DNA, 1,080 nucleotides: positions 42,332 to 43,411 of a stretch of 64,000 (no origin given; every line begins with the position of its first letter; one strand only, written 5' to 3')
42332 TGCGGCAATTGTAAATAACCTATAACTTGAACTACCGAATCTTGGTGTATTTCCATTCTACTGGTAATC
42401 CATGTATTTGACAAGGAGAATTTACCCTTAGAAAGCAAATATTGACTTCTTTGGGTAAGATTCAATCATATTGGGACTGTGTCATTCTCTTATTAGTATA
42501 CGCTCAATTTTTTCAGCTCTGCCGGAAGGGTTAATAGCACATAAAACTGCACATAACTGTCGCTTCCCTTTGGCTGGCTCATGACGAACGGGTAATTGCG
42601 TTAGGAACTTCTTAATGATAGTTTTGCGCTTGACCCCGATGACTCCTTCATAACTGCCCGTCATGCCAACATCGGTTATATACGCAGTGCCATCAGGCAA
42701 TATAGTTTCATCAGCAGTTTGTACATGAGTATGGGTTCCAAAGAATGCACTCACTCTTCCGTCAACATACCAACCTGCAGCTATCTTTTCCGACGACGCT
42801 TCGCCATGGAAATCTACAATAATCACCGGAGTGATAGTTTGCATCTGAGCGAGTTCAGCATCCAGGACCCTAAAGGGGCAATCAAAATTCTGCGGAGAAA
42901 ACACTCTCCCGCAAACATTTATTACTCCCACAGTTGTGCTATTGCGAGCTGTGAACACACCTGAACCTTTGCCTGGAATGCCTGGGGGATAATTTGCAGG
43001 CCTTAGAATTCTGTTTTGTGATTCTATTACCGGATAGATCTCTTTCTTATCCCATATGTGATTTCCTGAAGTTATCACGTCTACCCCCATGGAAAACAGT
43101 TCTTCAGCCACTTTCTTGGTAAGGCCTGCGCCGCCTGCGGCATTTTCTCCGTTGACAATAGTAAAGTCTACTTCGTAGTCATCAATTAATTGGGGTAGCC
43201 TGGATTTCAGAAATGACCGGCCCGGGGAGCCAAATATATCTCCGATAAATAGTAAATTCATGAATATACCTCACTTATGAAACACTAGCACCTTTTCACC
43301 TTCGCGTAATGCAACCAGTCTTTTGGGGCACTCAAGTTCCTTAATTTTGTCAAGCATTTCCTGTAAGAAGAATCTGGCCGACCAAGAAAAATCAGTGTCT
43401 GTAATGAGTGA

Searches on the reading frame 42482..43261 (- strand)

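Call 83: search_protein_families(library=pfam, proteins=[window:42482-43261:-], max_evalue=0.00001)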
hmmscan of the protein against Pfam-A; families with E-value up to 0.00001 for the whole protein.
window:42482-43261:- (259 aa): 2 families
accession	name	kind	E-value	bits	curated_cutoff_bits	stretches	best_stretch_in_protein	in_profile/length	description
PF13277.11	YmdB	-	2.5e-109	364.8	27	1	4-255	1-253/253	YmdB-like protein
PF00149.33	Metallophos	-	2.3e-08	35.2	21.5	1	1-180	1-190/191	Calcineurin-like phosphoesterase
